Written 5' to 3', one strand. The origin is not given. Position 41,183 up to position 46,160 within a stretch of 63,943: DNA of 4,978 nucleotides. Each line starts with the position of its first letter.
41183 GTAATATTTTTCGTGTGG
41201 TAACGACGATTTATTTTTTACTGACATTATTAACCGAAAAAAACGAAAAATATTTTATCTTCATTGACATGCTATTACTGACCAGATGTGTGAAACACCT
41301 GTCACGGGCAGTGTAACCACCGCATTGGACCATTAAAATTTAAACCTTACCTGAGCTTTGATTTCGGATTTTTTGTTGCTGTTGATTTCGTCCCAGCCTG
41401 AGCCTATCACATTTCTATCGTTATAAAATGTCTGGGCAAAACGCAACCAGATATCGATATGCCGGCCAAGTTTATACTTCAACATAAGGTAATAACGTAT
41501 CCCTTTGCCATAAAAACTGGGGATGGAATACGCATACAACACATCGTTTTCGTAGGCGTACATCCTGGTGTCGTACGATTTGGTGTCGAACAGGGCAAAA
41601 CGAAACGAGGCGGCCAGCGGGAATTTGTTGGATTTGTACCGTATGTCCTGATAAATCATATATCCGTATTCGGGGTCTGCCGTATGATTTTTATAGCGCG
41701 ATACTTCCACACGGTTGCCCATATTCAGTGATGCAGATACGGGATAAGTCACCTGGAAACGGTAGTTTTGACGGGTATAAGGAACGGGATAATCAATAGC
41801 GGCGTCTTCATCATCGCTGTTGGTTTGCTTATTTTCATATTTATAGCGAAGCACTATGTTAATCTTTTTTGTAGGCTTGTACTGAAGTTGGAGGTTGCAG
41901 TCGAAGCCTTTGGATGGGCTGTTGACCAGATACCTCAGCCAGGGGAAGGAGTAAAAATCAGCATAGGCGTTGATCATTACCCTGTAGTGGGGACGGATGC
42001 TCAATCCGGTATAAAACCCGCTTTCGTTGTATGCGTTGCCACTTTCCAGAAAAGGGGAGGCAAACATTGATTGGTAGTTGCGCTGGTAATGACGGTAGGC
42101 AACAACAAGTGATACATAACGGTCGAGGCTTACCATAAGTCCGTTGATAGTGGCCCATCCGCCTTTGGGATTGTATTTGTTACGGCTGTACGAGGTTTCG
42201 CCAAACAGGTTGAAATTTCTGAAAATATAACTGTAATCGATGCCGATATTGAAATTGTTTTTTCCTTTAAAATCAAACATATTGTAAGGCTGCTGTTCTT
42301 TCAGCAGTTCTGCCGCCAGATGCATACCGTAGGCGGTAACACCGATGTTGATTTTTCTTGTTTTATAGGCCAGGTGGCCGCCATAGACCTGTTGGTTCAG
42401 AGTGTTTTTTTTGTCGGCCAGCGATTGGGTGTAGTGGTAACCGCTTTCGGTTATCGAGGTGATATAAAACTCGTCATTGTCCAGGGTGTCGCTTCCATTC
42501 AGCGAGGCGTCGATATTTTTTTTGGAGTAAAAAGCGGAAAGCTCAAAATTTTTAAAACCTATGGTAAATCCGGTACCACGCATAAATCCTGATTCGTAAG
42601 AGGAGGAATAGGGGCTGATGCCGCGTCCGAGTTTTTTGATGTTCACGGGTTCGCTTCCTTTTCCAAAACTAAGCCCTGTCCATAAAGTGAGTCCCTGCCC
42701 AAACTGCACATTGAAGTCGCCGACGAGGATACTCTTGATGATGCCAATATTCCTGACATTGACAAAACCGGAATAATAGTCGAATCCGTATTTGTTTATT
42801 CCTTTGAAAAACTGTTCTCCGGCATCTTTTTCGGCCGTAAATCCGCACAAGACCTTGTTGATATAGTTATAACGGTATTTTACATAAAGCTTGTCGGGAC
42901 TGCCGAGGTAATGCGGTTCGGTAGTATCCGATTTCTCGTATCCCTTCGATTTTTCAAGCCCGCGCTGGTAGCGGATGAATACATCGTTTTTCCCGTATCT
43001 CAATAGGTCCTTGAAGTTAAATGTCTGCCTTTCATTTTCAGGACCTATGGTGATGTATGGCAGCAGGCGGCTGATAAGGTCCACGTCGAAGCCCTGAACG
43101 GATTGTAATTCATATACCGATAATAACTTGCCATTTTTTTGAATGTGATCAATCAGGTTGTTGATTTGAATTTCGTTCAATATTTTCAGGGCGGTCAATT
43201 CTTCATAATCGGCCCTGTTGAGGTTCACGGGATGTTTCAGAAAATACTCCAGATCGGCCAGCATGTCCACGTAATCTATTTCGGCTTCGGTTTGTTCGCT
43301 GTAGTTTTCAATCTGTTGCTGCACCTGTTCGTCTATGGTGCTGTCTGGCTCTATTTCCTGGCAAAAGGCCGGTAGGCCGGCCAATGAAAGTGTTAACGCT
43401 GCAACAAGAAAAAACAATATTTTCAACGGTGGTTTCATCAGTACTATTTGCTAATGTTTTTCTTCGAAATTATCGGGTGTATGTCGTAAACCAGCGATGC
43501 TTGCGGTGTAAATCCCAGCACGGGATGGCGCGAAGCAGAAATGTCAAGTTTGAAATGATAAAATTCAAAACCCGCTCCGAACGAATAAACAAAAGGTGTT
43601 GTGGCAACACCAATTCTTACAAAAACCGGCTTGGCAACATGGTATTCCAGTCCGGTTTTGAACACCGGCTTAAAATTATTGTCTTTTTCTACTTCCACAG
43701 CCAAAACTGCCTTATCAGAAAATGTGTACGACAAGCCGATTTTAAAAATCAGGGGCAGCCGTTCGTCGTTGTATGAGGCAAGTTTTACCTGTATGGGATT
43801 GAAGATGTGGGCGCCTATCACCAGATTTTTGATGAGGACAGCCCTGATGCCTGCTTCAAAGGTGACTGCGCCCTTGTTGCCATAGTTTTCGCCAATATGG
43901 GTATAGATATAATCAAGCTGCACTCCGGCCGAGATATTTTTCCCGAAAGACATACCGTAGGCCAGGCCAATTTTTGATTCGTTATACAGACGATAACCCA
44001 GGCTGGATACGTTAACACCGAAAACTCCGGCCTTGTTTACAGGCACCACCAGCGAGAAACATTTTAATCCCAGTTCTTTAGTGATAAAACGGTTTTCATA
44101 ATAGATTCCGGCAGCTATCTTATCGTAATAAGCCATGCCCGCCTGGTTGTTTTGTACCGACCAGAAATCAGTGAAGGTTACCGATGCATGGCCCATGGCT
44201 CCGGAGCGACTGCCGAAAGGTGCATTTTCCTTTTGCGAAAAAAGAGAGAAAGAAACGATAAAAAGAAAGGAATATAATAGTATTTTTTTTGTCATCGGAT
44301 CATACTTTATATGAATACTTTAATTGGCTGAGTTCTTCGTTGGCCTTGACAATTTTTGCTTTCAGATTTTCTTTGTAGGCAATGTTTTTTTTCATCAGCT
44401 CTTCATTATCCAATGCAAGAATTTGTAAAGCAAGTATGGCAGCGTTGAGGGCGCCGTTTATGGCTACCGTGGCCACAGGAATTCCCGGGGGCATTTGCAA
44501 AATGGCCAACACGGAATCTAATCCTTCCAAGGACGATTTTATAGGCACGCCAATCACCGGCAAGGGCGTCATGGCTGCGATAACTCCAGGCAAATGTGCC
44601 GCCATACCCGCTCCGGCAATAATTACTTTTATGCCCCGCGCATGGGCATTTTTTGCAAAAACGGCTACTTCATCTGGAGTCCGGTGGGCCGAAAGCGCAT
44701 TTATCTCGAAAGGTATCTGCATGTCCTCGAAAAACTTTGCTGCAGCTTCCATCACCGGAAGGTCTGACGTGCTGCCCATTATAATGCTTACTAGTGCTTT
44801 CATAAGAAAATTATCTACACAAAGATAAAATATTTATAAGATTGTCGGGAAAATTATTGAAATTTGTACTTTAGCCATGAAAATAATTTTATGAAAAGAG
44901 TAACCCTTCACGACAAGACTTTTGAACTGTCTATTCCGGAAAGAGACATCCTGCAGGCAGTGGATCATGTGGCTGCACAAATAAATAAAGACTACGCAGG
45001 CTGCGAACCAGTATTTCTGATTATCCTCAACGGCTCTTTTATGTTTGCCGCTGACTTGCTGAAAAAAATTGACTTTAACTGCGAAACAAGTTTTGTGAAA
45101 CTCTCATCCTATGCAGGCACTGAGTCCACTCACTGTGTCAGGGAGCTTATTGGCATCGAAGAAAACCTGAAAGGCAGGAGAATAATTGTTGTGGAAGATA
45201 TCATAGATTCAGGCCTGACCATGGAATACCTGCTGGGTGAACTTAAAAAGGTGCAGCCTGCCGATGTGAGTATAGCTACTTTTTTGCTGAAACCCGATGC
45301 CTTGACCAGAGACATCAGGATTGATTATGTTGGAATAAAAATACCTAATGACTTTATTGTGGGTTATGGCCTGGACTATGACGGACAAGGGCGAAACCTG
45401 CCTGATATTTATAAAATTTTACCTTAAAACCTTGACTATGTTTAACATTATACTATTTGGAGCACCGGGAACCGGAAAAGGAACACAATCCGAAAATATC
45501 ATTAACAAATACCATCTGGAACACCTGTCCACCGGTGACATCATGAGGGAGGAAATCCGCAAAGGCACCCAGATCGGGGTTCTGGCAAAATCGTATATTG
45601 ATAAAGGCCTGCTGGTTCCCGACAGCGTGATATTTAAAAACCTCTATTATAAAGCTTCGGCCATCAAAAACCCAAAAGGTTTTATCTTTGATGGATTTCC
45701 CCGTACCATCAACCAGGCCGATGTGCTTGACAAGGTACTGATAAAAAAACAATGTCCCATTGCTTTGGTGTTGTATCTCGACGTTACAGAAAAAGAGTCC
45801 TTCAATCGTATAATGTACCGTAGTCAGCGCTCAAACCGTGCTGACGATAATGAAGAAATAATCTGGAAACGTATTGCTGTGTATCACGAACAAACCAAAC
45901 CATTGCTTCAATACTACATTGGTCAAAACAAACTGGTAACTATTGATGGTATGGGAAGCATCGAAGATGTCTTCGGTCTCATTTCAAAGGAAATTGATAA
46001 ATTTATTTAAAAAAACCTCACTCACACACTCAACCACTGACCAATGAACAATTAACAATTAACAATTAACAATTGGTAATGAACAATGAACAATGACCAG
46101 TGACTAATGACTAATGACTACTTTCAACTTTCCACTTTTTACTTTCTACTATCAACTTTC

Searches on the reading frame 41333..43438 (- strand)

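Call 6: search_protein_families(library=pfam, proteins=[window:41333-43438:-], max_evalue=0.001)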
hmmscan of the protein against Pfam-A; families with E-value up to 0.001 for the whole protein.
window:41333-43438:- (701 aa): 1 family
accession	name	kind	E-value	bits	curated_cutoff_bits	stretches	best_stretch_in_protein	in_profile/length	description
PF12836.13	HHH_3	-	4.1e-07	30.4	27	1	69-130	4-65/65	Helix-hairpin-helix motif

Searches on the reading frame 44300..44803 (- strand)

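Call 6: search_protein_families(library=pfam, proteins=[window:44300-44803:-], max_evalue=0.001)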
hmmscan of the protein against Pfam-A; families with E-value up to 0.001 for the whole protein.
window:44300-44803:- (167 aa): 1 family
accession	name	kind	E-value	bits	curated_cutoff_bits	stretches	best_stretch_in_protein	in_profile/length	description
PF00731.26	AIRC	-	2.9e-61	205.8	30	1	5-149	2-147/148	AIR carboxylase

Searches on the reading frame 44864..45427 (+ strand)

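Call 23: search_protein_families(library=pfam, proteins=[window:44864-45427:+], max_evalue=0.0001)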
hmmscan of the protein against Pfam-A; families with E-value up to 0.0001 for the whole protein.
window:44864-45427:+ (187 aa): 1 family
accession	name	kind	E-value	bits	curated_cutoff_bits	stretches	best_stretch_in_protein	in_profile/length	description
PF00156.33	Pribosyltran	-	8e-27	93.9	26.3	1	28-172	10-157/158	Phosphoribosyl transferase domain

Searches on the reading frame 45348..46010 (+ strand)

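Call 23: search_protein_families(library=pfam, proteins=[window:45348-46010:+], max_evalue=0.0001)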
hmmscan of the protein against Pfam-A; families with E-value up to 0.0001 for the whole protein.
window:45348-46010:+ (220 aa): 3 families
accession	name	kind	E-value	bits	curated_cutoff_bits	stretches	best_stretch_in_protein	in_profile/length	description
PF00406.28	ADK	-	5.4e-47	160.1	26.8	1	36-192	1-148/151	Adenylate kinase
PF13207.12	AAA_17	-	7.6e-30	104.4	27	1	37-171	1-134/136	AAA domain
PF02223.23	Thymidylate_kin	-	3.9e-05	23.9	27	0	140-208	120-181/185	Thymidylate kinase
